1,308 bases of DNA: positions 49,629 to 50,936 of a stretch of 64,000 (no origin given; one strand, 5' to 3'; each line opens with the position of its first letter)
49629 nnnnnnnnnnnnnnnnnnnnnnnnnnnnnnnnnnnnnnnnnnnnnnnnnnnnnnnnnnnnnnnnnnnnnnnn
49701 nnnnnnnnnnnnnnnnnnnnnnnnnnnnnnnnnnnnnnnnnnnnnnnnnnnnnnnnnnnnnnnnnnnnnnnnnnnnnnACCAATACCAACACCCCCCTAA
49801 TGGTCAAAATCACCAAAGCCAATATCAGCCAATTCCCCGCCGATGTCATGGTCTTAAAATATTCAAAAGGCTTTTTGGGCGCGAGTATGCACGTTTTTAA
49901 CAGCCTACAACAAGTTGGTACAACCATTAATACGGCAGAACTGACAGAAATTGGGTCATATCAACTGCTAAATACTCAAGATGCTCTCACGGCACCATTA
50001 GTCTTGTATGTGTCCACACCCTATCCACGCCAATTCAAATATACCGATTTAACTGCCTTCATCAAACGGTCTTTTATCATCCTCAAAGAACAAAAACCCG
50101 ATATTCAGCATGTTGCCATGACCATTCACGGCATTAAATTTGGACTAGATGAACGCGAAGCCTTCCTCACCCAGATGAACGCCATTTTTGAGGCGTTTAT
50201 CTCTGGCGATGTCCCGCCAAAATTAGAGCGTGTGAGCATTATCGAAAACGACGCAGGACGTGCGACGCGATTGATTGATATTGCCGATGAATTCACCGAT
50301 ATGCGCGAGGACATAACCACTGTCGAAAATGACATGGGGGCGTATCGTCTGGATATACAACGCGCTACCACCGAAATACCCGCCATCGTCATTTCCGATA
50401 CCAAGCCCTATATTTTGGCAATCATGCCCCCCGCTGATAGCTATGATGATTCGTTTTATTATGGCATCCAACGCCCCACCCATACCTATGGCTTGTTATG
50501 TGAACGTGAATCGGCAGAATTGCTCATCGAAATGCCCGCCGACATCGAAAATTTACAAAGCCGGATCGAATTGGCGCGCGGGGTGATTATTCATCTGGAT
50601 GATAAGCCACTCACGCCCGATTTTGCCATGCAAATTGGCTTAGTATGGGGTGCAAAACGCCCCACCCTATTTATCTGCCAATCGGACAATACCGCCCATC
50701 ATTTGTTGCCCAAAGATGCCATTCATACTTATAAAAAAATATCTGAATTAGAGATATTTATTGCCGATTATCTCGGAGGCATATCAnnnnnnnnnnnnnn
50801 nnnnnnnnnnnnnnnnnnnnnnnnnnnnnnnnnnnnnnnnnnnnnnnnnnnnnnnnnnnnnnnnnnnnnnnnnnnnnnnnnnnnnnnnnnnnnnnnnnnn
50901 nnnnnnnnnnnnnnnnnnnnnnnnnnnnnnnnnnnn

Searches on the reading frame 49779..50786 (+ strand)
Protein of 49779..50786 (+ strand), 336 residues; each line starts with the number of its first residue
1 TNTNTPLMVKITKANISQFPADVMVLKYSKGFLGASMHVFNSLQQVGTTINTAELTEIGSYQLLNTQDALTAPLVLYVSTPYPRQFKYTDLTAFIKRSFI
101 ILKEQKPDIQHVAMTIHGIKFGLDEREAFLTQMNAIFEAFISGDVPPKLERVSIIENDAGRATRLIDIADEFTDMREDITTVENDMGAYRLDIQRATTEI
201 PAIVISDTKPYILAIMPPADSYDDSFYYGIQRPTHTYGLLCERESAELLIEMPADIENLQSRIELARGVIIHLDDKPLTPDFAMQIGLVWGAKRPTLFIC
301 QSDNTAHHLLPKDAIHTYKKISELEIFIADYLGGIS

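Call 89: search_protein_representatives(protein=window:49779-50786:+)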
Query: 336 residues. Proteins with E-value up to 0.001 (for the whole library): 698; up to 1e-10: 473; up to 1e-30: 90. The best 150 are listed.
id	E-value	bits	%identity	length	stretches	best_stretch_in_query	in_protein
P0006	2.6e-133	460.7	65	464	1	3-332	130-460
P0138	6.0e-50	186.8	37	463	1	9-329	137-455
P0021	8.2e-50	186.3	38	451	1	5-332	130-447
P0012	2.6e-49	184.7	37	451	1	7-333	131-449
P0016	2.9e-48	181.2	36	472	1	8-332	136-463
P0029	1.0e-46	176.2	35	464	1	9-333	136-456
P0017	6.3e-44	167.0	33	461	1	6-325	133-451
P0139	1.8e-42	162.2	32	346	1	7-325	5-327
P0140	1.0e-41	159.7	35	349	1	11-325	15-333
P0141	2.1e-41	158.7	33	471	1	11-327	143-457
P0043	2.5e-41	158.4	34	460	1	9-325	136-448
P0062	2.0e-40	155.5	31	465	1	8-332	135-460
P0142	2.0e-40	155.5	34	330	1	13-325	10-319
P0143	2.2e-40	155.3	35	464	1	6-328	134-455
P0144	2.7e-40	155.1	32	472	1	8-332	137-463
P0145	2.8e-40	155.0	34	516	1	11-335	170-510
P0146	6.0e-40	153.9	34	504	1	11-325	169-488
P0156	1.3e-37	146.2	30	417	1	9-325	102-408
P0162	4.7e-36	141.1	31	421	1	6-330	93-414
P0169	2.2e-35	138.9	31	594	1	8-330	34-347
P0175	1.1e-34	136.6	29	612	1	9-326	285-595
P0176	1.2e-34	136.5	33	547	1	10-304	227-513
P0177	1.4e-34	136.2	33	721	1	7-334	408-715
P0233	1.5e-29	119.7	29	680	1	6-331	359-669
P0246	1.3e-28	116.7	31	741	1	11-325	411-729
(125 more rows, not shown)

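Call 90: search_protein_families(library=pfam, proteins=[P0145, P0146, P0156, P0162, P0169, P0175, P0176, P0177, P0233, P0246], max_evalue=0.01)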
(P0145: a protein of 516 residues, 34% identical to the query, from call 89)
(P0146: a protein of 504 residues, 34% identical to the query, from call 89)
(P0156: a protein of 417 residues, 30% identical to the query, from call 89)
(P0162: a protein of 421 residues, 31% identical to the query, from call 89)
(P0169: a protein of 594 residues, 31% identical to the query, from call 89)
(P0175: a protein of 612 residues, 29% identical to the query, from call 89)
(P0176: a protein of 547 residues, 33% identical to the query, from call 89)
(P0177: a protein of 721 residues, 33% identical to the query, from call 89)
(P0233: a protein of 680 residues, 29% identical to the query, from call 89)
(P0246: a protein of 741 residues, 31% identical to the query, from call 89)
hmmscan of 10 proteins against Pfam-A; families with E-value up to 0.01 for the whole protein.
P0145 (516 aa): 2 families
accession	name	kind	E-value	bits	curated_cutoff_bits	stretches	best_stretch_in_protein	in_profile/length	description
PF13676.11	TIR_2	-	1.4e-08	35.6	28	1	14-118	1-100/122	TIR domain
PF05014.21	Nuc_deoxyrib_tr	-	0.0014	19.2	28.8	1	431-477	52-100/117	Nucleoside 2-deoxyribosyltransferase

P0146 (504 aa): 2 families
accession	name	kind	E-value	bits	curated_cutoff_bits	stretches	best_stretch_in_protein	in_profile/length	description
PF13676.11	TIR_2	-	1.9e-18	67.5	28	1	5-122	2-119/122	TIR domain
PF05014.21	Nuc_deoxyrib_tr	-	0.00051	20.6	28.8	1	420-469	52-103/117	Nucleoside 2-deoxyribosyltransferase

P0156 (417 aa): 1 family
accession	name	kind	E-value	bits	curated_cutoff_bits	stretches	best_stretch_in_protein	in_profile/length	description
PF19960.5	EAD7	-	6.8e-19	67.9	32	1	11-72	1-62/62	Effector-associated domain 7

P0162 (421 aa): 2 families
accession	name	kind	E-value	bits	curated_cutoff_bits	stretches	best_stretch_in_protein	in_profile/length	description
PF19960.5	EAD7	-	1.6e-23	82.7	32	1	6-66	1-61/62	Effector-associated domain 7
PF05014.21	Nuc_deoxyrib_tr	-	0.00032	21.2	28.8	1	335-387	46-100/117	Nucleoside 2-deoxyribosyltransferase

P0169 (594 aa): 1 family
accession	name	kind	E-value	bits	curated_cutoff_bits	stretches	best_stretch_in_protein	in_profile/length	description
PF01400.30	Astacin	-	0.00066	19.8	22.5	1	422-507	18-99/189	Astacin (Peptidase family M12A)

P0175 (612 aa): 1 family
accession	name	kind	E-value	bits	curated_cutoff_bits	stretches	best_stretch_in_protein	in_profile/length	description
PF05014.21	Nuc_deoxyrib_tr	-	4e-05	24.2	28.8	1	525-575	51-103/117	Nucleoside 2-deoxyribosyltransferase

P0176 (547 aa): 2 families
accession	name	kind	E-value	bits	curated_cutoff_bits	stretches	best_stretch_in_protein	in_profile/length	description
PF12770.12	CHAT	-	2.3e-09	37.6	24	1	23-170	108-267/289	CHAT domain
PF05014.21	Nuc_deoxyrib_tr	-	0.0032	18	28.8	1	472-514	58-102/117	Nucleoside 2-deoxyribosyltransferase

P0177 (721 aa): 4 families
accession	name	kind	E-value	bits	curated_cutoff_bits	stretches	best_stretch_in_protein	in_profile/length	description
PF00069.31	Pkinase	-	1.7e-58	198.5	31.7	1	139-383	1-253/263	Protein kinase domain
PF07714.23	PK_Tyr_Ser-Thr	-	5.8e-37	127.8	23.1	1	141-382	3-249/258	Protein tyrosine and serine/threonine kinase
PF03109.22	ABC1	-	5.9e-06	26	22.9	1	206-286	138-218/244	ABC1 atypical kinase-like domain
PF01636.29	APH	-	0.00011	22.5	23.2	0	171-251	26-110/239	Phosphotransferase enzyme family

P0233 (680 aa): 4 families
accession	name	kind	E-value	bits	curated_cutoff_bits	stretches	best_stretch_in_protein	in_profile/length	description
PF13676.11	TIR_2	-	1.6e-23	84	28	2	200-308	2-105/122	TIR domain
PF08357.16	SEFIR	-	2.2e-12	47.9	23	1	7-129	2-133/150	SEFIR domain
PF01582.25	TIR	-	0.00053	20.3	21.3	1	210-296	13-99/179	TIR domain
PF05014.21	Nuc_deoxyrib_tr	-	0.0039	17.8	28.8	0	602-643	59-102/117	Nucleoside 2-deoxyribosyltransferase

P0246 (741 aa): 3 families
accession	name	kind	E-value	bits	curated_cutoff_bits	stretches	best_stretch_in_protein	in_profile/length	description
PF12770.12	CHAT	-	2.6e-25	89.9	24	1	82-351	1-266/289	CHAT domain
PF05014.21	Nuc_deoxyrib_tr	-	3.8e-06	27.5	28.8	1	653-709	44-102/117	Nucleoside 2-deoxyribosyltransferase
PF01364.23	Peptidase_C25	-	0.0017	18.1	23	1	219-337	220-327/374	Peptidase family C25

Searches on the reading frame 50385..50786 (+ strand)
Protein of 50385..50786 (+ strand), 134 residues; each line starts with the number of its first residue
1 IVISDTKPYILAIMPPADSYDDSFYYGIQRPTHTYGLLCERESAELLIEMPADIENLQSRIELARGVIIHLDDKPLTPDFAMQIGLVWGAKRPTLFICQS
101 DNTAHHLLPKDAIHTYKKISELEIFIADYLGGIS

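Call 66: predict_structure(alignment_id=A5)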
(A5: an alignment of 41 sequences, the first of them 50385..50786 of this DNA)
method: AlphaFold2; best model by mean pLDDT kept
length: 134 residues; sequences in the alignment: 41
mean_pLDDT: 92.7   pTM: 0.87
mean pLDDT of the five models: 92.7, 92.2, 91.4, 91.4, 90.9
residues with pLDDT >= 90: 106; 70-90: 24; 50-70: 2; < 50: 2
segments of 3 or more residues with pLDDT < 50: none
pLDDT, mean of each block of 10 residues (from residue 1): 76 95 98 97 90 95 97 91 96 95 83 94 98 93
secondary structure, 60 per line:
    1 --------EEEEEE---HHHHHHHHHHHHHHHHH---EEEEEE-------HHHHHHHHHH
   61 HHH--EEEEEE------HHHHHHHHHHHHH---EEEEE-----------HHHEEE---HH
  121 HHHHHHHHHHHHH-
elements in order: E9-14 H18-34 E38-43 H51-63 E66-71 H78-90 E94-98 E113-115 H119-133

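Call 68: fold_search(model_id=the predicted structure, library=pdb)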
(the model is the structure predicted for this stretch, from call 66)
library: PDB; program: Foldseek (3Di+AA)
matches with E <= 10: 1656; with E <= 0.001: 30
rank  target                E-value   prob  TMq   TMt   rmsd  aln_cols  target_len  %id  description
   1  8qc0_A                3.9e-06  1.00  0.62  0.57   5.6       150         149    9  Nucleoside 2'deoxyribosyltransferase from Chroococcidiopsis thermalis PCC 7203 WT ribosylated (released 2024-02-21)
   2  8pqr_D                1.7e-05  1.00  0.57  0.52   5.7       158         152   13  Nucleoside 2'deoxyribosyltransferase from Chroococcidiopsis thermalis PCC 7203 WT bound to DAD_Immucillin-H (released 2024-02-21)
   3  8pqq_D                2.1e-05  1.00  0.56  0.51   5.7       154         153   12  Nucleoside 2'deoxyribosyltransferase from Chroococcidiopsis thermalis PCC 7203 E88Q Mutant bound to Clofarabine (released 2024-02-21)
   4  8pqr_A                2.5e-05  1.00  0.58  0.52   5.7       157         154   10  Nucleoside 2'deoxyribosyltransferase from Chroococcidiopsis thermalis PCC 7203 WT bound to DAD_Immucillin-H (released 2024-02-21)
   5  9emx_B                2.9e-05  1.00  0.58  0.52   5.7       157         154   10  Nucleoside 2'deoxyribosyltransferase from Chroococcidiopsis thermalis PCC 7203 Double Mutant Y7F A9S bound to Cordycep (released 2025-05-07)
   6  8pqt_A                4.0e-05  1.00  0.55  0.49   5.5       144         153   11  Nucleoside 2'deoxyribosyltransferase from Chroococcidiopsis thermalis PCC 7203 WT bound to Bis-Tris (released 2024-02-21)
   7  8pqt_B                4.2e-05  1.00  0.57  0.54   5.3       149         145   10  Nucleoside 2'deoxyribosyltransferase from Chroococcidiopsis thermalis PCC 7203 WT bound to Bis-Tris (released 2024-02-21)
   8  9emw_D                4.2e-05  1.00  0.56  0.51   5.5       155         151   11  Nucleoside 2'deoxyribosyltransferase from Chroococcidiopsis thermalis PCC 7203 Y7F Mutant bound to ImmH-Forodesine (released 2025-05-14)
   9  9emx_C                6.6e-05  1.00  0.58  0.52   5.5       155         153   10  Nucleoside 2'deoxyribosyltransferase from Chroococcidiopsis thermalis PCC 7203 Double Mutant Y7F A9S bound to Cordycep (released 2025-05-07)
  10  8pqp_A                7.1e-05  1.00  0.59  0.52   5.5       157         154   11  Nucleoside 2'deoxyribosyltransferase from Chroococcidiopsis thermalis PCC 7203 D62N Mutant bound to ImmH-Forodesine (released 2024-02-21)
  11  8rh3_D                7.1e-05  1.00  0.54  0.50   5.6       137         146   10  Nucleoside 2'deoxyribosyltransferase from Chroococcidiopsis thermalis PCC 7203 WT bound to Gemcitabine (released 2024-02-21)
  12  8pqq_A                8.1e-05  1.00  0.53  0.47   5.9       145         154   10  Nucleoside 2'deoxyribosyltransferase from Chroococcidiopsis thermalis PCC 7203 E88Q Mutant bound to Clofarabine (released 2024-02-21)
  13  4c6s                  1.3e-04  1.00  0.65  0.62   3.9       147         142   14  Crystal structure of the TIR domain from the Arabidopsis Thaliana disease resistance protein RRS1 (released 2014-05-28)
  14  8qc0_B                1.4e-04  1.00  0.55  0.50   5.0       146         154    9  Nucleoside 2'deoxyribosyltransferase from Chroococcidiopsis thermalis PCC 7203 WT ribosylated (released 2024-02-21)
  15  9emw_A                1.4e-04  1.00  0.53  0.48   5.4       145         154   10  Nucleoside 2'deoxyribosyltransferase from Chroococcidiopsis thermalis PCC 7203 Y7F Mutant bound to ImmH-Forodesine (released 2025-05-14)
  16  8qc0_D                1.4e-04  1.00  0.53  0.49   5.3       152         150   10  Nucleoside 2'deoxyribosyltransferase from Chroococcidiopsis thermalis PCC 7203 WT ribosylated (released 2024-02-21)
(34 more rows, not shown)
